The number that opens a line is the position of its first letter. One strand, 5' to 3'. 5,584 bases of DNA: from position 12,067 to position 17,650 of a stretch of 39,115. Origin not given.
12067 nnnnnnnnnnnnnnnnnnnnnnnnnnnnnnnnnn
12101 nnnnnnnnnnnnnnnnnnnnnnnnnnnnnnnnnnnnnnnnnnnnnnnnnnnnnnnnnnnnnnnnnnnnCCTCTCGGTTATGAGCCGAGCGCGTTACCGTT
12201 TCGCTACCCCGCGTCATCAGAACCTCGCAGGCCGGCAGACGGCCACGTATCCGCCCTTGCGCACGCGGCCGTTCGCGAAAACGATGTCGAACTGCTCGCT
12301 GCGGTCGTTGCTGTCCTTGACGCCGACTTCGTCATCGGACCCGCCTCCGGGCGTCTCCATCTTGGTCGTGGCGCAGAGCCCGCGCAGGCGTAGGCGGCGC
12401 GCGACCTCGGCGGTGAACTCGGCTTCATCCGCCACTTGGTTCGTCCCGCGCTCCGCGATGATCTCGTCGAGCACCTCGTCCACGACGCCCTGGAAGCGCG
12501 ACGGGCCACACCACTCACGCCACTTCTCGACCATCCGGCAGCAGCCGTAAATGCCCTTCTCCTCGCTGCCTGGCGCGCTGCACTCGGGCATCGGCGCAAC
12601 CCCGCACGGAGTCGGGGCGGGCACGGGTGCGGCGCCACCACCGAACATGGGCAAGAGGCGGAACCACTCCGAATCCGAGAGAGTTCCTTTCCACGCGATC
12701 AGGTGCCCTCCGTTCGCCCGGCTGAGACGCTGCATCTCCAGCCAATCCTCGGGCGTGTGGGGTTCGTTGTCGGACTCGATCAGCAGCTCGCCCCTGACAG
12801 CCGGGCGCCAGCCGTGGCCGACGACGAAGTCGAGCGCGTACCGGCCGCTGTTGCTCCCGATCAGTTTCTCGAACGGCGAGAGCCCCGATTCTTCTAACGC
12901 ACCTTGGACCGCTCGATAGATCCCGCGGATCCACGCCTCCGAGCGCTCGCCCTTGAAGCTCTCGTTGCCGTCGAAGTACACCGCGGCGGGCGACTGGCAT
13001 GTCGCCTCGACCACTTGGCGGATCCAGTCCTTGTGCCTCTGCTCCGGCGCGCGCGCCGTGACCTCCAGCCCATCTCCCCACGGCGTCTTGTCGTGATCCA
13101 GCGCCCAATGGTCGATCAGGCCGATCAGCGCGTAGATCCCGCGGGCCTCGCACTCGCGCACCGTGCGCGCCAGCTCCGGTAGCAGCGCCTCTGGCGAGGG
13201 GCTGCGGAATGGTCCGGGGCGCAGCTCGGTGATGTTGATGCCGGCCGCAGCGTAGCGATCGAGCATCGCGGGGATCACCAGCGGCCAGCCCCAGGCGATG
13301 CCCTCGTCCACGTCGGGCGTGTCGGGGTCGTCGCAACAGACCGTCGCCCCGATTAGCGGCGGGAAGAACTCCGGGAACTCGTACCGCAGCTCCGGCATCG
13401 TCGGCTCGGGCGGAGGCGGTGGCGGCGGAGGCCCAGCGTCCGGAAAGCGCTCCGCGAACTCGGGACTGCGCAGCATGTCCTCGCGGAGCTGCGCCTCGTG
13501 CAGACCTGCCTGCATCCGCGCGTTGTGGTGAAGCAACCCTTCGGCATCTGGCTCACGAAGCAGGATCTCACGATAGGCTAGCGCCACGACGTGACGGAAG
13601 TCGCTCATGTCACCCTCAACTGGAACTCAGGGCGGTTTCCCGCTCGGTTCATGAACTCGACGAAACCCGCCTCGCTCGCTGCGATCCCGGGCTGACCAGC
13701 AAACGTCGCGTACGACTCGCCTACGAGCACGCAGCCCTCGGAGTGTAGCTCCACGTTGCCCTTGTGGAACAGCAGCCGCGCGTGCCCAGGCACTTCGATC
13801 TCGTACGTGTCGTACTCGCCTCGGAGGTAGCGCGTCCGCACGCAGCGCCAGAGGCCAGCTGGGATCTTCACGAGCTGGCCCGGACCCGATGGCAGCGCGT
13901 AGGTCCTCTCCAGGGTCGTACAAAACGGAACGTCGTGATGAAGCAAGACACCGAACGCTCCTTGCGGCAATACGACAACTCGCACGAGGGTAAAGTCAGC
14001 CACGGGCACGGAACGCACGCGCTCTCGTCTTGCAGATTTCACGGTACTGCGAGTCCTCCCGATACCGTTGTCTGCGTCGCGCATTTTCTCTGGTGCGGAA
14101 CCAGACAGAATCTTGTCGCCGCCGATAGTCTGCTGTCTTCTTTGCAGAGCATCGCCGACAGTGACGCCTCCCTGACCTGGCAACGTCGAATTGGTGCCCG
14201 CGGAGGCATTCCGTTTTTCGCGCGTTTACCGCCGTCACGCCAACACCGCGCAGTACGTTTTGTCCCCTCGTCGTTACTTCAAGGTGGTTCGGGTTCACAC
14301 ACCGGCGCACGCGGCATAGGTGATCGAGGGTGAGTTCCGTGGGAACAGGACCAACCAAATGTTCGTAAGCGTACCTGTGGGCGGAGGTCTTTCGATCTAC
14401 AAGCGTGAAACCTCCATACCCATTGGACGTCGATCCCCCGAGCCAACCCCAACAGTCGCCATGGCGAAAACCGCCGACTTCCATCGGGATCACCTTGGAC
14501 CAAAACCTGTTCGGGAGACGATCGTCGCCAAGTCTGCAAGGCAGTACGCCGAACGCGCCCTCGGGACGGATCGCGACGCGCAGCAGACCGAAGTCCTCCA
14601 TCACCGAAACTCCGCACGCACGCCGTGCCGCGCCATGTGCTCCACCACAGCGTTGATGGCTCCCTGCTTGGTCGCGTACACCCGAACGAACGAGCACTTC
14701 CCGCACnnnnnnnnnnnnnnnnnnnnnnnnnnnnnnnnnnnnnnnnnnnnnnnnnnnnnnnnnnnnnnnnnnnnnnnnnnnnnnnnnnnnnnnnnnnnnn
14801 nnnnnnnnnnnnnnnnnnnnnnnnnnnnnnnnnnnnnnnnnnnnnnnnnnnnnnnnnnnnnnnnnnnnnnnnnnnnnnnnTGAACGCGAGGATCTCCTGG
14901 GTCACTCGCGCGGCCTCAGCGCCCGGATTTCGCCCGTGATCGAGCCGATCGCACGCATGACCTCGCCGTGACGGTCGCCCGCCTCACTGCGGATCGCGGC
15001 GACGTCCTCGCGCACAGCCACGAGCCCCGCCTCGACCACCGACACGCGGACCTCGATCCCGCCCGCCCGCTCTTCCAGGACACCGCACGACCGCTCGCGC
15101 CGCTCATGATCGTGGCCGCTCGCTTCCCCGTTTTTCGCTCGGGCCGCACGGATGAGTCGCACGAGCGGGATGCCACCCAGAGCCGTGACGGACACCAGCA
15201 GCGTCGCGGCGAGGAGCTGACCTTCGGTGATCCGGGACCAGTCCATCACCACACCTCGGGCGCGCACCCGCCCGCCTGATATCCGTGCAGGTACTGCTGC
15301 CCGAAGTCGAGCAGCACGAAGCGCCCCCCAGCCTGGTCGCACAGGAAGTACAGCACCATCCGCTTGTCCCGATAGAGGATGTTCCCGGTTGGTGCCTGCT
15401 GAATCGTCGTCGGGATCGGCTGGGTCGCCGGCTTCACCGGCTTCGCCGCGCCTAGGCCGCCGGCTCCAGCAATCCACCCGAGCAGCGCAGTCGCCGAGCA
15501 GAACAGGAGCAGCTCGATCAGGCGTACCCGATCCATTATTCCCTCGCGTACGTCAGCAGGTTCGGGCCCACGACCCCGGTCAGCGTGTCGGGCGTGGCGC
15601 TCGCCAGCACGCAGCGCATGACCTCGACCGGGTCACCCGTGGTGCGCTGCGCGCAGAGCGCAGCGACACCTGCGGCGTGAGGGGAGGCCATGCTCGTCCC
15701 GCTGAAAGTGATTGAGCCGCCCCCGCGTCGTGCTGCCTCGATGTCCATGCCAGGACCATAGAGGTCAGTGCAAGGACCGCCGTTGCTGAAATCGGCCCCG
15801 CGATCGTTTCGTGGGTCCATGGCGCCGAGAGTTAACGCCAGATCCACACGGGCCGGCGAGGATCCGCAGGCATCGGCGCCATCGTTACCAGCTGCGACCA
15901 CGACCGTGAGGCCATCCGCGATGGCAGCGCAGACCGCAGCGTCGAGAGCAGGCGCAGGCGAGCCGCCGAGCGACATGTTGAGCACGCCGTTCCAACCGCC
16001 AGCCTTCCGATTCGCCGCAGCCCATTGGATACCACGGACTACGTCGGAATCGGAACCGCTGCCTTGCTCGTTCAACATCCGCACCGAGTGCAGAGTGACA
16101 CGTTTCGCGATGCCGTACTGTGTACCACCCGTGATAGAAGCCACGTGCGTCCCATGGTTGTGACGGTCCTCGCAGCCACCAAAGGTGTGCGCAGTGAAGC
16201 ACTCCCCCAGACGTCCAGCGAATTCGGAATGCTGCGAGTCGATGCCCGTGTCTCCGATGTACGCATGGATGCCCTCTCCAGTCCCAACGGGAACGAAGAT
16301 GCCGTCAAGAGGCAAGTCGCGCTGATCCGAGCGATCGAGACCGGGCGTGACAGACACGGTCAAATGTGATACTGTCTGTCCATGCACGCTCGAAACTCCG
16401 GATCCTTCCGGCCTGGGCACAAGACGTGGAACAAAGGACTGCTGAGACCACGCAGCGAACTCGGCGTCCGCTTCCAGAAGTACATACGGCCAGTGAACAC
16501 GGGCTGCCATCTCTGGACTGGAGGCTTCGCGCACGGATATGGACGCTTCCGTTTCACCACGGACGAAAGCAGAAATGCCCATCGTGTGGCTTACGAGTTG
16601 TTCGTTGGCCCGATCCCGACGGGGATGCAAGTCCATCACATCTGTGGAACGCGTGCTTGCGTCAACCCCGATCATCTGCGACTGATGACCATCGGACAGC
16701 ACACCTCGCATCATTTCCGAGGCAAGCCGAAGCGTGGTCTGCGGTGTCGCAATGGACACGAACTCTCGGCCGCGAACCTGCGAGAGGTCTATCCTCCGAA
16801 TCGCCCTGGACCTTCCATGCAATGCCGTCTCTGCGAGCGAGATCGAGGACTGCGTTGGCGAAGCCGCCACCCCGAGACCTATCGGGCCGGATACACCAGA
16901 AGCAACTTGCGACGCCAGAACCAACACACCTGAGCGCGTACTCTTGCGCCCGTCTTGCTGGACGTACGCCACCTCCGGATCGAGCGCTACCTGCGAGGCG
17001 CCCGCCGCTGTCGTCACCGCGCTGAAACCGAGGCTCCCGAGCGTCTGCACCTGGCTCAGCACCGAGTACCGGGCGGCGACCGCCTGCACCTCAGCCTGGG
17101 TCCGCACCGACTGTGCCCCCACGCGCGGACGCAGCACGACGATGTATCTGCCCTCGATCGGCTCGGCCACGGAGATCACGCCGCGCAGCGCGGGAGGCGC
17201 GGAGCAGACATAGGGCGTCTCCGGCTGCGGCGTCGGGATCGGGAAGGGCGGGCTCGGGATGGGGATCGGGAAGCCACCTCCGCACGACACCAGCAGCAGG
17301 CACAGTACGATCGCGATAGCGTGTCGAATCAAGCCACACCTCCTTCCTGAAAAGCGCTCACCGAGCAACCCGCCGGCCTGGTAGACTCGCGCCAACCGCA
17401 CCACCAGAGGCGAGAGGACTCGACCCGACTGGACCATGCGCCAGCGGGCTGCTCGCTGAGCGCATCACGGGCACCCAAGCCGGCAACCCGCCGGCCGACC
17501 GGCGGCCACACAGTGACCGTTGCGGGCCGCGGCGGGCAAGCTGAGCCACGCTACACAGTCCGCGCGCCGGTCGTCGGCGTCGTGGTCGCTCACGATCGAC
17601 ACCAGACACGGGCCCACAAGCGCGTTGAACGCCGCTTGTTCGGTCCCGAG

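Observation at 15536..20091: Five consecutive genes all encode exported proteins: fibre-like, tail-collar/HxH, small secreted, and a subtilase lipoprotein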

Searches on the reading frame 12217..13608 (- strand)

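Call 6: search_protein_families(library=pfam, proteins=[window:12217-13608:-], max_evalue=0.01)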
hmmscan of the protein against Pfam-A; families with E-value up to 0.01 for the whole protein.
window:12217-13608:- (463 aa): 1 family
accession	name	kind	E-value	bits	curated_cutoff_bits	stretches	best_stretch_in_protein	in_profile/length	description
PF13946.11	DUF4214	-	0.00024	21.5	23.2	1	8-55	24-72/72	Domain of unknown function (DUF4214)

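Call 7: search_protein_families(library=phrogs, proteins=[window:12217-13608:-], max_evalue=0.01)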
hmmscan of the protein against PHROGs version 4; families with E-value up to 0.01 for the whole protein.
window:12217-13608:- (463 aa): 0 families

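Call 56: search_protein_families(library=ncbifam, proteins=[window:12217-13608:-], max_evalue=0.05)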
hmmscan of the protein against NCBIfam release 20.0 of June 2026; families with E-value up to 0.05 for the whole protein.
window:12217-13608:- (463 aa): 0 families

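Call 57: search_protein_families(library=padloc, proteins=[window:12217-13608:-], max_evalue=0.01)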
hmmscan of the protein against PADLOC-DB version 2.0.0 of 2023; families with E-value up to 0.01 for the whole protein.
window:12217-13608:- (463 aa): 0 families

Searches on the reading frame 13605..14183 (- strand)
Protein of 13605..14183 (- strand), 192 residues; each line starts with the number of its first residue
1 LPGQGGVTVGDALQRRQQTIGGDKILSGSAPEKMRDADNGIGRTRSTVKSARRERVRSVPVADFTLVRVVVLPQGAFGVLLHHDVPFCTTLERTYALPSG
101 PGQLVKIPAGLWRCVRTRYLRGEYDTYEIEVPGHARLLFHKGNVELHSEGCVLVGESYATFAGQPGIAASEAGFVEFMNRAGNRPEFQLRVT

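Call 6: search_protein_families(library=pfam, proteins=[window:13605-14183:-], max_evalue=0.01)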
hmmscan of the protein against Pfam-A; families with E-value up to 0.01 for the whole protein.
window:13605-14183:- (192 aa): 1 family
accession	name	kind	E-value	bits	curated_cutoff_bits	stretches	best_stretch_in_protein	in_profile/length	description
PF18925.5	DUF5675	-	2.4e-13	50.4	26.7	1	66-180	2-111/114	Family of unknown function (DUF5675)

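Call 7: search_protein_families(library=phrogs, proteins=[window:13605-14183:-], max_evalue=0.01)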
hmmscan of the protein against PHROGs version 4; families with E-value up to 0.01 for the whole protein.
window:13605-14183:- (192 aa): 1 family
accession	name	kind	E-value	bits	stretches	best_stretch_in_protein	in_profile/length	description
phrog_1501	-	unknown function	1e-09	39.4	1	73-189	19-150/159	-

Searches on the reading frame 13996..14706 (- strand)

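Call 6: search_protein_families(library=pfam, proteins=[window:13996-14706:-], max_evalue=0.01)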
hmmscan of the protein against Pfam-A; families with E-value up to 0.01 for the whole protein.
window:13996-14706:- (236 aa): 1 family
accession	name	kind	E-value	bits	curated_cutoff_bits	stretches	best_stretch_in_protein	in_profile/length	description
PF13392.12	HNH_3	-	9.1e-11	41.7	24.8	1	109-151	3-45/46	HNH endonuclease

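Call 7: search_protein_families(library=phrogs, proteins=[window:13996-14706:-], max_evalue=0.01)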
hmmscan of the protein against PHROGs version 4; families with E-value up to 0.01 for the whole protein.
window:13996-14706:- (236 aa): 9 families
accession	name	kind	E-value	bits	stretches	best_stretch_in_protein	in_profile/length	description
phrog_826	-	DNA, RNA and nucleotide metabolism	3.8e-39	135.9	1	61-213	67-221/281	HNH endonuclease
phrog_3593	-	DNA, RNA and nucleotide metabolism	5.9e-26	92.4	1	66-175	57-158/210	HNH endonuclease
phrog_1872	-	DNA, RNA and nucleotide metabolism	4.9e-19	69.9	1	84-159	35-114/166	endonuclease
phrog_6254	-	DNA, RNA and nucleotide metabolism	2.8e-14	54.7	1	83-178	12-109/154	HNH endonuclease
phrog_59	-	DNA, RNA and nucleotide metabolism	1.2e-13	52.2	1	81-156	154-237/423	HNH endonuclease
phrog_4842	-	DNA, RNA and nucleotide metabolism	1.4e-11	45.4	1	66-151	65-144/154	HNH endonuclease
phrog_1492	-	DNA, RNA and nucleotide metabolism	4.4e-11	43.5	1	93-214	94-227/414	HNH endonuclease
phrog_10495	-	DNA, RNA and nucleotide metabolism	4.5e-06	27.8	1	110-150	11-51/63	HNH endonuclease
phrog_99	-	DNA, RNA and nucleotide metabolism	1.7e-05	25.7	1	91-151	143-202/383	HNH endonuclease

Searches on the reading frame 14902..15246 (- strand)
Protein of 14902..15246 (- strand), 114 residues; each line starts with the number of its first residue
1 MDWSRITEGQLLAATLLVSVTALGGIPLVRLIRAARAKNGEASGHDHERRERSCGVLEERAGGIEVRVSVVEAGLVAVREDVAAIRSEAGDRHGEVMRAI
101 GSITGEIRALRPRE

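Call 56: search_protein_families(library=ncbifam, proteins=[window:14902-15246:-], max_evalue=0.05)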
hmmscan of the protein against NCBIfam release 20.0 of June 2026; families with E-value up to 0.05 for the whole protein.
window:14902-15246:- (114 aa): 1 family
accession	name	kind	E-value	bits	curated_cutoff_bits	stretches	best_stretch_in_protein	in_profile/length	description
NF002024.0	PRK00846.1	equivalog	0.036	14.3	90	0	56-108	11-62/78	hypothetical protein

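Call 57: search_protein_families(library=padloc, proteins=[window:14902-15246:-], max_evalue=0.01)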
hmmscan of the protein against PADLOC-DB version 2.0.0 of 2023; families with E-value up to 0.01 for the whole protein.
window:14902-15246:- (114 aa): 0 families

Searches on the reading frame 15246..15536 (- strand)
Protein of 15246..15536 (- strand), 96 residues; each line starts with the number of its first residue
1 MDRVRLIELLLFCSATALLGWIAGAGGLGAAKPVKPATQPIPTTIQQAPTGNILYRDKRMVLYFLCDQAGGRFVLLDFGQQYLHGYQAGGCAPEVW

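Call 56: search_protein_families(library=ncbifam, proteins=[window:15246-15536:-], max_evalue=0.05)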
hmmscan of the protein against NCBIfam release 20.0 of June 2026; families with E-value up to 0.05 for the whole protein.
window:15246-15536:- (96 aa): 0 families

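Call 57: search_protein_families(library=padloc, proteins=[window:15246-15536:-], max_evalue=0.01)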
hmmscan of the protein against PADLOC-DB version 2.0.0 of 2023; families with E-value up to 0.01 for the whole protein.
window:15246-15536:- (96 aa): 0 families

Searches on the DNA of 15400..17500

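Call 52: search_rna_families(source=window, start=15400, end=17500, threshold=evalue, max_evalue=1)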
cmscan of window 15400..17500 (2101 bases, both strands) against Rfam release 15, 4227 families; matches with E-value up to 1: 0.
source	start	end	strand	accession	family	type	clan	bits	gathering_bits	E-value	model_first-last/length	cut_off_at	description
